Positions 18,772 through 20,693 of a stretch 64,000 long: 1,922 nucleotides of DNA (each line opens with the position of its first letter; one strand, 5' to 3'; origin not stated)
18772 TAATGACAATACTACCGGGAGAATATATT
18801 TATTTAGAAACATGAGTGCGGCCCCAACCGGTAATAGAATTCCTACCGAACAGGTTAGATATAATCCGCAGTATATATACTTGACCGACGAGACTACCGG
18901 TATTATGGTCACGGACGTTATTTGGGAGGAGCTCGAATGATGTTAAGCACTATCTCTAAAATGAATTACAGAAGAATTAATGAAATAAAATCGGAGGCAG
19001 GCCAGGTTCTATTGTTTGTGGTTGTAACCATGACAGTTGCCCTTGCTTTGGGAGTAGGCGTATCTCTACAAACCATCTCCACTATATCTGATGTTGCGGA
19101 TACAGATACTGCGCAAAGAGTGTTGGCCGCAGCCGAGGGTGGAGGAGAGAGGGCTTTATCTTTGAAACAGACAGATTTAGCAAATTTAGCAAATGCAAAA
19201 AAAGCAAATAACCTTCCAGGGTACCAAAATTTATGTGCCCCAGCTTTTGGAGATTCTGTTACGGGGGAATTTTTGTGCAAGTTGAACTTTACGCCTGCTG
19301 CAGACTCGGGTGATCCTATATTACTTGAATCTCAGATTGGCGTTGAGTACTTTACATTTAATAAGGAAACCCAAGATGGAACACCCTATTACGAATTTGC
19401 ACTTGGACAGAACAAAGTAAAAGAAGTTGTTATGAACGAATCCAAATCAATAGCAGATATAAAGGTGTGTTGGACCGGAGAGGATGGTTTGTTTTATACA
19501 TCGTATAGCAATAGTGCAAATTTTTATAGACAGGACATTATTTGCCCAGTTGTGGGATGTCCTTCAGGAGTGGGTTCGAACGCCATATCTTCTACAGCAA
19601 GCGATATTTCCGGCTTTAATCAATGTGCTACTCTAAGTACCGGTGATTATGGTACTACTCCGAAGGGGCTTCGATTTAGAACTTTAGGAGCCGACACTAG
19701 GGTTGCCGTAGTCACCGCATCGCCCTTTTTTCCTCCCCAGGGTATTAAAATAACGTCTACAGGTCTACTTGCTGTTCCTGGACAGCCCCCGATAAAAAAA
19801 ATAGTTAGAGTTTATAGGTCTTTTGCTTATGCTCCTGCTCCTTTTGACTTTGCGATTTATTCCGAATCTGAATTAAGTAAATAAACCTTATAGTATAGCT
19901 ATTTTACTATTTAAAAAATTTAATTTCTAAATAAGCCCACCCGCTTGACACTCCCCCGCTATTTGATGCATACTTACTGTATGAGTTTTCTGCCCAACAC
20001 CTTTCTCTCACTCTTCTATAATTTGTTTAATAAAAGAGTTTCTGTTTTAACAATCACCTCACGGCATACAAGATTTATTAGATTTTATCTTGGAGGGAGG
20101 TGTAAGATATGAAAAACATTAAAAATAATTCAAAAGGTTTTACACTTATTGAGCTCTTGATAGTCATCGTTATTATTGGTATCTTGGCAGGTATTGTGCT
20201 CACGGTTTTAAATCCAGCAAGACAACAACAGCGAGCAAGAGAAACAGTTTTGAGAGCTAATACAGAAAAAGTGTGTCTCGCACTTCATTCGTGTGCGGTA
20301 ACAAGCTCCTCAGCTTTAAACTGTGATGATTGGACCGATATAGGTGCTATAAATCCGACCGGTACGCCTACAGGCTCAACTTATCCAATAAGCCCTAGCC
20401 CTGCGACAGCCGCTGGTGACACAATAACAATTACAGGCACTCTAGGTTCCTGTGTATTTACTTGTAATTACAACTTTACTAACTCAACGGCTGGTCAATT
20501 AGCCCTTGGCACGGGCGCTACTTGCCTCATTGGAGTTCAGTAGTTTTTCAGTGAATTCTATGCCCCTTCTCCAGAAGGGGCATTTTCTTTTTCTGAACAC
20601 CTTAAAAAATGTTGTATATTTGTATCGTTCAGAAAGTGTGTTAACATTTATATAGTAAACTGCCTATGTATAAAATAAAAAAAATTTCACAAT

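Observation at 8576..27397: Complete secretin-less (monoderm-type) type IV pilus locus of about 19 kb with eight prepilin genes and two PilX-like genes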

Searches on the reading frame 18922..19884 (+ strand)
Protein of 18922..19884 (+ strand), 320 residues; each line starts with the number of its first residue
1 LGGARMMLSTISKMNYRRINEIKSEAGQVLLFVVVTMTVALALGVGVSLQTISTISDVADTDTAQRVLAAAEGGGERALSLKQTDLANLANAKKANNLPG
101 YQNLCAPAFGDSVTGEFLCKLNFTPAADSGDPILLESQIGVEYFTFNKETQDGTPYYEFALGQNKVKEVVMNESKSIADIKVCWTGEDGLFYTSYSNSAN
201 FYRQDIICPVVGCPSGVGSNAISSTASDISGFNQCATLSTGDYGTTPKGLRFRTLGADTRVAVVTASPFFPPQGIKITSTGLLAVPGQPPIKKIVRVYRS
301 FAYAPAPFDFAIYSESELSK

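Call 4: search_protein_families(library=pfam, proteins=[window:18922-19884:+], max_evalue=0.01)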
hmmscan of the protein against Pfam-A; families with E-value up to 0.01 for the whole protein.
window:18922-19884:+ (320 aa): 0 families

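Call 6: search_protein_families(library=ncbifam, proteins=[window:18922-19884:+], max_evalue=0.01)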
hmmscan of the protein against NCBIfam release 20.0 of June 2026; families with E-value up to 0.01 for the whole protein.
window:18922-19884:+ (320 aa): 0 families

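Call 30: find_homologous_proteins(query=window:18940-19884:+, max_evalue=0.001)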
Query window:18940-19884:+ (314 aa): 16 proteins with E <= 0.001 among 5868 candidates.
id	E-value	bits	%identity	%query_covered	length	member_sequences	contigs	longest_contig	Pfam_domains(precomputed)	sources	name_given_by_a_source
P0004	5.0e-203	691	100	100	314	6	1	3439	-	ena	-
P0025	7.8e-49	185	42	94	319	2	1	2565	-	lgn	-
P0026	2.8e-34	137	36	95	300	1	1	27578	-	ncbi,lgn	-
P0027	4.8e-34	136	37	96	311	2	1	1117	-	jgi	jgi:hypothetical protein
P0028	1.3e-32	132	35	92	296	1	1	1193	-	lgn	-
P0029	3.8e-32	130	37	94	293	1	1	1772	-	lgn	-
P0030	6.6e-32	129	36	95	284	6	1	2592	-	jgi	-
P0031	9.1e-32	129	35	96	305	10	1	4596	-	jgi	-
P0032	5.9e-30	123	37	95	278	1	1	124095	-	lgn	-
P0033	4.9e-29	120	32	94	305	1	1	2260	-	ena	-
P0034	9.8e-29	119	33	93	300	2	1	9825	-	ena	-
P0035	3.7e-28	117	34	93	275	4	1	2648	-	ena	-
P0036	2.1e-23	101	30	96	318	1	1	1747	-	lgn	-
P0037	2.8e-20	91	36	56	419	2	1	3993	-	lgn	-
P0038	5.8e-5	41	31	50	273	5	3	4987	-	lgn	-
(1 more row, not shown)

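Call 32: search_protein_families(library=pfam, alignment_id=A1, max_evalue=1)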
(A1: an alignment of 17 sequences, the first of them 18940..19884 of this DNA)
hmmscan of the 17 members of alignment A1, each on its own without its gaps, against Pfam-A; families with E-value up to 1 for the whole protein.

A. member 1, window:18940-19884:+ (314 aa): 0 families

B. families by the number of members that match (of 17 scanned): 9 families
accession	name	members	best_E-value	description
PF14341.11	PilX_N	5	0.0012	PilX N-terminal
PF00356.27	LacI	4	0.2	Bacterial regulatory proteins, lacI family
PF01004.24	Flavi_M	4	0.33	Flavivirus envelope glycoprotein M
PF17259.7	DUF5325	3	0.19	Family of unknown function (DUF5325)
PF25300.1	Fn3_Dep-1_3rd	1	0.0014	Dep-1 third Fn3-like domain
PF22158.1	M157_N_1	1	0.038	MHC class I-like protein M157, N-terminal domain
PF21519.2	Tailspike_C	1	0.048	Tailspike protein, C-terminal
PF23924.1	DUF7263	1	0.093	Family of unknown function (DUF7263)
PF13374.12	TPR_10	1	0.14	Tetratricopeptide repeat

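Call 40: predict_structure(alignment_id=A1)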
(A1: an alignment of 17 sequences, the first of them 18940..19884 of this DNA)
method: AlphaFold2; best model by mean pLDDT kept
length: 314 residues; sequences in the alignment: 17
mean_pLDDT: 76.3   pTM: 0.69
mean pLDDT of the five models: 76.3, 74.7, 74.2, 72.4, 71.0
residues with pLDDT >= 90: 88; 70-90: 122; 50-70: 69; < 50: 35
segments of 3 or more residues with pLDDT < 50: 1-16, 210-212, 305-314
pLDDT, mean of each block of 10 residues (from residue 1): 41 48 62 62 49 74 92 91 93 89 77 86 76 93 86 88 77 85 83 72 65 68 87 71 85 89 84 88 87 82 48 35
secondary structure, 60 per line:
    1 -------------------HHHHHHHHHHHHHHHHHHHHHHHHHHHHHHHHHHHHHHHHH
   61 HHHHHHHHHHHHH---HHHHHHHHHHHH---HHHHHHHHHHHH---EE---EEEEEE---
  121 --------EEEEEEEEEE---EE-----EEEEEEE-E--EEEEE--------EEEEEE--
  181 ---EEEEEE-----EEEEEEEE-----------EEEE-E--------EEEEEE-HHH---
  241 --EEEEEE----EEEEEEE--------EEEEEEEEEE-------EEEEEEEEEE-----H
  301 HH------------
elements in order: H20-73 H77-88 H92-103 E112-117 E129-138 E149-155 E160-164 E173-178 E184-189 E195-202 E214-217 E228-233 E243-248 E253-259 E268-277 E285-294

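Call 43: fold_search(model_id=the predicted structure, library=pdb)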
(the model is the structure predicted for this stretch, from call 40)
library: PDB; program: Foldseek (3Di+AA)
matches with E <= 10: 1153; with E <= 0.001: 1
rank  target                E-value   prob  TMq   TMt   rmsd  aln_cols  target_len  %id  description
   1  4izl_A                9.5e-04  0.20  0.11  0.12  24.9       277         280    8  Structure Of The N248A Mutant of the PANTON-VALENTINE LEUCOCIDIN S Component from STAPHYLOCOCCUS AUREUS (released 2014-01-29)
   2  1amx                  1.9e-03  0.35  0.12  0.20  20.4       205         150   11  COLLAGEN-BINDING DOMAIN FROM A STAPHYLOCOCCUS AUREUS ADHESIN (released 1998-06-24)
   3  3jqw_C                2.5e-03  0.95  0.15  0.34  12.5       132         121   13  Crystal structure of Clostridium histolyticum colH collagenase collagen-binding domain 3 at 2 Angstrom resolution in p (released 2010-09-29)
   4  9dnm_A                2.6e-03  0.25  0.12  0.09  20.1       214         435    9  Structure of rat beta-arrestin 1 bound to allosteric inhibitor (released 2025-01-22)
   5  4iyc_D                2.9e-03  0.15  0.11  0.12  25.0       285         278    9  Structure of the T244A mutant of the PANTON-VALENTINE LEUCOCIDIN component from STAPHYLOCOCCUS AUREUS (released 2014-01-29)
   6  4izl_D                3.1e-03  0.15  0.11  0.12  25.3       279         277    7  Structure Of The N248A Mutant of the PANTON-VALENTINE LEUCOCIDIN S Component from STAPHYLOCOCCUS AUREUS (released 2014-01-29)
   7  4we2                  3.5e-03  0.12  0.08  0.10  22.8       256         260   10  Donor strand complemented FaeG of F4ab fimbriae (released 2015-02-04)
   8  3afg_B                3.7e-03  1.00  0.21  0.14   5.9       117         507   12  Crystal structure of ProN-Tk-SP from Thermococcus kodakaraensis (released 2010-08-04)
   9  2qk7_A                4.3e-03  0.13  0.10  0.12  24.2       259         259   10  A covalent S-F heterodimer of staphylococcal gamma-hemolysin (released 2008-02-19)
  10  1yud_A                5.1e-03  0.90  0.17  0.29  17.2       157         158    8  X-ray Crystal Structure of Protein SO0799 from Shewanella oneidensis. Northeast Structural Genomics Consortium Target  (released 2005-03-08)
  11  5wtb_A                5.1e-03  0.20  0.12  0.12  20.8       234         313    8  Complex Structure of Staphylococcus aureus SdrE with human complement factor H (released 2017-07-19)
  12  9d5n_C1               6.1e-03  0.72  0.19  0.28  16.0       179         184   12  48-nm doublet microtubule from Trichomonas vaginalis strain G3 (released 2025-05-14)
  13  5fx8_U                6.8e-03  0.14  0.13  0.13  20.6       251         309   10  Complete structure of manganese lipoxygenase of Gaeumannomyces graminis and partial structure of zonadhesin of Komagat (released 2016-06-22)
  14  7rro_XA               7.6e-03  0.69  0.17  0.26  16.6       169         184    8  Structure of the 48-nm repeat doublet microtubule from bovine tracheal cilia (released 2021-10-27)
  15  2okm                  7.6e-03  0.41  0.15  0.25  19.9       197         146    6  Crystal structure of ACE19, the collagen binding subdomain of Enterococcus faecalis surface protein ACE (released 2008-01-22)
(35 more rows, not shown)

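Call 48: find_encoding_contigs(protein=P0026, flank=10000, max_places=2)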
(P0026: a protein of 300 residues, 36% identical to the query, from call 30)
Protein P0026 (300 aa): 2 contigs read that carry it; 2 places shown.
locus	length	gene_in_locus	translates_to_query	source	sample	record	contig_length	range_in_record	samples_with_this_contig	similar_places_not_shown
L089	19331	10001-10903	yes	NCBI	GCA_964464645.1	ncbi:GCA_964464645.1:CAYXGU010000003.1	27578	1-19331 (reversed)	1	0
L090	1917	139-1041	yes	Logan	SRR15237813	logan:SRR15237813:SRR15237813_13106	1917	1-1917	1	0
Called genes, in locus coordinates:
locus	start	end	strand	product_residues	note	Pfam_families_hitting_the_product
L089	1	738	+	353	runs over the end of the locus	PF00437:T2SSE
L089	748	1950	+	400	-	PF28597:T2SSF_N, PF00482:T2SSF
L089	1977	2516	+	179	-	PF07963:N_methyl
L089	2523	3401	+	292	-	PF06750:A24_N_bact, PF01478:Peptidase_A24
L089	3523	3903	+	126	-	-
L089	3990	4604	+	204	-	-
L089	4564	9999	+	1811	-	PF13620:CarboxypepD_reg (weak)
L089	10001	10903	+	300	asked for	-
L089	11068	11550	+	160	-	PF07963:N_methyl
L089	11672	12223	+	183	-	PF07963:N_methyl (weak)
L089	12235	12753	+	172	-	PF07963:N_methyl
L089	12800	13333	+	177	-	-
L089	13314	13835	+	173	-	PF08334:T2SSG (weak)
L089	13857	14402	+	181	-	-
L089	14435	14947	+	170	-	PF07963:N_methyl (weak)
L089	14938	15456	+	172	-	-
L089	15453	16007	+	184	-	PF07963:N_methyl (weak)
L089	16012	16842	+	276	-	-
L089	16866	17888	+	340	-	PF11104:PilM_2, PF06723:MreB_Mbl (faint), PF14450:FtsA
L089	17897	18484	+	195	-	PF05137:PilN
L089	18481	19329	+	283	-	?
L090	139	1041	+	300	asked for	-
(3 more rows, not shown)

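Call 49: find_encoding_contigs(protein=P0032, flank=10000, max_places=2)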
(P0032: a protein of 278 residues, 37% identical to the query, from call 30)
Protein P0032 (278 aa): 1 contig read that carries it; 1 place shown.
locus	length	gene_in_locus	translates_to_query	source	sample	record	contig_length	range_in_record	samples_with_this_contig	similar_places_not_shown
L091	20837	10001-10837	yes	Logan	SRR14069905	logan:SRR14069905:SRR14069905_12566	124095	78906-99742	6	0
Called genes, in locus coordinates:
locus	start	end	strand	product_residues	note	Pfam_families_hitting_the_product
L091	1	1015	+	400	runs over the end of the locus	PF28597:T2SSF_N, PF00482:T2SSF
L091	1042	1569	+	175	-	PF07963:N_methyl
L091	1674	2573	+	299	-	PF06750:A24_N_bact, PF01478:Peptidase_A24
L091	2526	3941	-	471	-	PF01590:GAF (weak), PF13185:GAF_2, PF13492:GAF_3, PF00512:HisKA, PF02518:HATPase_c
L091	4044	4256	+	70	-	-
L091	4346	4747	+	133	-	PF00072:Response_reg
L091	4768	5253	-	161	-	-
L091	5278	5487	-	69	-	-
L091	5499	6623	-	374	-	PF04055:Radical_SAM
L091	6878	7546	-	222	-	-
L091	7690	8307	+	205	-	-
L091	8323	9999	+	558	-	-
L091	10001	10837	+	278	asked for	-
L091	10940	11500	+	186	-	PF07963:N_methyl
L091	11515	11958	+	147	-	PF07963:N_methyl (weak)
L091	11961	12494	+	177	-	PF07963:N_methyl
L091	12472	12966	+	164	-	-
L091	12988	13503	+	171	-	PF07963:N_methyl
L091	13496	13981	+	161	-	-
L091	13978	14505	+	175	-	PF07963:N_methyl (weak)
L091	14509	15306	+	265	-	-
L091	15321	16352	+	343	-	PF11104:PilM_2, PF14450:FtsA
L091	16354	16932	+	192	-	PF05137:PilN (faint)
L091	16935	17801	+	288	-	PF04350:PilO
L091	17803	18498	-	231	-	PF01746:tRNA_m1G_MT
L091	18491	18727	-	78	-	PF13083:KH_KhpA-B, PF00013:KH_1 (weak)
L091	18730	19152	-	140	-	PF00886:Ribosomal_S16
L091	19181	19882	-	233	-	PF22935:RM44_endonuclase (weak), PF14622:Ribonucleas_3_3, PF00636:Ribonuclease_3, PF00035:dsrm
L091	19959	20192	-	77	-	-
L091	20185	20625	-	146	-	PF01029:NusB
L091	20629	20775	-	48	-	PF01783:Ribosomal_L32p (weak)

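Call 66: search_solved_structures(query=A1, max_evalue=10, show_alignments=2)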
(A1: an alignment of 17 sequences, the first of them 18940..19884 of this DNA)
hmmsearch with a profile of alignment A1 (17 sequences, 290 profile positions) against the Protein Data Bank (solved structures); distinct sequences matched with E-value up to 10: 2.
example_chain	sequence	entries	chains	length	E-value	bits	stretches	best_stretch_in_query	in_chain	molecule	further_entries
6vs7_A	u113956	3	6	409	0.52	12.9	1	86-167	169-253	Adhesin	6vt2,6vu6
2fs2_A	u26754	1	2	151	1.2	11.7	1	77-146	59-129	Phenylacetic acid degradation protein paaI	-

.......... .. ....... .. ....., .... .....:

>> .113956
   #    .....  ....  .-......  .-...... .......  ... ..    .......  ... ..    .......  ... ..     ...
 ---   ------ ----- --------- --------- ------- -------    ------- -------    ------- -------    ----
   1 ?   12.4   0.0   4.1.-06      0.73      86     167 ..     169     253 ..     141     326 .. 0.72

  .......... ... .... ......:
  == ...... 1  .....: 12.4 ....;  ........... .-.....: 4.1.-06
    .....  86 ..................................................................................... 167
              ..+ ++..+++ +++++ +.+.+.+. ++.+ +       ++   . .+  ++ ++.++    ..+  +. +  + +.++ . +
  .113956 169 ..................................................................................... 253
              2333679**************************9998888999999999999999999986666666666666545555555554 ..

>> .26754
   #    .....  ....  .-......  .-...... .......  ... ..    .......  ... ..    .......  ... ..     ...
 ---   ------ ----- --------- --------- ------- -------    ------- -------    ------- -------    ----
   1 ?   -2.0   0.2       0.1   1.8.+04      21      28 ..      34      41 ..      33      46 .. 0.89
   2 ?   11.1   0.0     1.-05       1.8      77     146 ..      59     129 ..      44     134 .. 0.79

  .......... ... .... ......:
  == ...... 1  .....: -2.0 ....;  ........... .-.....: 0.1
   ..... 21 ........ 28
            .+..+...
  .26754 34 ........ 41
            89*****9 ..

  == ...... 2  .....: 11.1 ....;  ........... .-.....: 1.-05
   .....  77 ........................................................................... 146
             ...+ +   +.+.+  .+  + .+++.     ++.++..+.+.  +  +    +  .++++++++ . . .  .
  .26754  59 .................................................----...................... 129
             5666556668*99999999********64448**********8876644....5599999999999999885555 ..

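Call 86: find_related_loci(query=A5, collection=metagenome_contigs, flank=7000)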
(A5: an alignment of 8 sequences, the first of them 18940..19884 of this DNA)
Query A5 (314 aa) in metagenome_contigs; peptide patterns used: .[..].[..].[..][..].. (x = any residue, [..] = any of these).
333 stretches matched a pattern; 18 encode a relative of the query (tblastn E <= 1e-3); 18 distinct loci.
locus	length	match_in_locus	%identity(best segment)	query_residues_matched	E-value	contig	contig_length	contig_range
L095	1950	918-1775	40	17-314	1e-48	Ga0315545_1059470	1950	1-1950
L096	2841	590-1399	34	17-313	4e-40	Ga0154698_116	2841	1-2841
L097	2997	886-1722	33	13-308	6e-38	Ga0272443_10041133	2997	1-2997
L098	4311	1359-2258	31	17-314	2e-34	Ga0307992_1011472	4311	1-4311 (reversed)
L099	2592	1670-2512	36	7-310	1e-34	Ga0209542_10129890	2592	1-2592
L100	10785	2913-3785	31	9-314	2e-33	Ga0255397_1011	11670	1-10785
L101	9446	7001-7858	31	9-309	3e-33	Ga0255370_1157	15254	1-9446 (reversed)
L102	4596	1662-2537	35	12-311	4e-32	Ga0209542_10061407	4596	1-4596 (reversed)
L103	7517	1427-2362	33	6-313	7e-32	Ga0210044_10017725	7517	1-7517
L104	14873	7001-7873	35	7-311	1e-30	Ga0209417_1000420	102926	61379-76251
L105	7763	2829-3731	29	6-314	6e-30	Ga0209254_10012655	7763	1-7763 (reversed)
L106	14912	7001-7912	33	5-308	6e-30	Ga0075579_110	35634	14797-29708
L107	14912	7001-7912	33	5-308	6e-30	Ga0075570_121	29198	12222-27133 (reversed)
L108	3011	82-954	32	4-308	3e-30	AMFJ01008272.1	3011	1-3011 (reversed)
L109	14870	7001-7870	32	7-312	4e-29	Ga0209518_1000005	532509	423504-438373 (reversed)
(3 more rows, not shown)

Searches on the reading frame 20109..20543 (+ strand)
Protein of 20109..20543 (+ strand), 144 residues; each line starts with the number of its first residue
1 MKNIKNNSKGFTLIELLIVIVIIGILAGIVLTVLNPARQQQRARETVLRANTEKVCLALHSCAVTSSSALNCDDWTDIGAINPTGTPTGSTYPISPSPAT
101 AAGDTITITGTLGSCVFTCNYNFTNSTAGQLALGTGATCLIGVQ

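Call 4: search_protein_families(library=pfam, proteins=[window:20109-20543:+], max_evalue=0.01)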
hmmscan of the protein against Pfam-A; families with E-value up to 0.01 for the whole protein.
window:20109-20543:+ (144 aa): 1 family
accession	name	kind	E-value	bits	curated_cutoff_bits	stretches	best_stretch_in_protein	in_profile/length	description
PF07963.17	N_methyl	-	9.5e-11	41.3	21.2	1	5-31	1-27/27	Prokaryotic N-terminal methylation motif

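Call 6: search_protein_families(library=ncbifam, proteins=[window:20109-20543:+], max_evalue=0.01)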
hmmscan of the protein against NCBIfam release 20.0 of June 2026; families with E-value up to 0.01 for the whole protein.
window:20109-20543:+ (144 aa): 12 families
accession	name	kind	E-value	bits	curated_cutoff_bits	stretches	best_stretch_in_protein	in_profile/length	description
TIGR01708.2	typeII_sec_gspH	equivalog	1.2e-10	41.6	80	1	8-49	1-42/169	type II secretion system minor pseudopilin GspH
TIGR02532.1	IV_pilin_GFxxxE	domain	1.3e-08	34.3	16.3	1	9-31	2-24/24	prepilin-type N-terminal cleavage/methylation domain-containing protein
TIGR01710.1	typeII_sec_gspG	equivalog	1.5e-08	34.7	88.85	1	9-62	1-52/134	type II secretion system major pseudopilin GspG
NF040999.1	pilin_ComGC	equivalog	4.3e-07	30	75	1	9-61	2-52/84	competence type IV pilus major pilin ComGC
NF007862.0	PRK10574.1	equivalog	1.8e-06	28.1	138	1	6-74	2-68/145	prepilin peptidase-dependent pilin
NF041775.1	typeIV_PilA_Myxo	equivalog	2.4e-06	27.7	400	1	7-51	9-51/214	type IV pilin protein PilA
NF041013.1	T4P_ComGE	equivalog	7.4e-06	26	49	1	6-49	1-47/83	competence type IV pilus minor pilin ComGE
NF007800.0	PRK10506.1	equivalog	1.8e-05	24.7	158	1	3-48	3-48/163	prepilin peptidase-dependent protein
NF040982.1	ComGD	equivalog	5.7e-05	23.6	70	1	9-68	2-59/139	competence type IV pilus minor pilin ComGD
TIGR02596.1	TIGR02596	subfamily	0.00018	21.6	70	1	11-42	1-32/196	Verru_Chthon cassette protein D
NF038304.1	EPS_HpsC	equivalog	0.0012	18.5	200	1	3-42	15-58/318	hormogonium polysaccharide secretion pseudopilin HpsC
TIGR01707.1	gspI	equivalog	0.0097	16.4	44.35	0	10-46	1-34/101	type II secretion system minor pseudopilin GspI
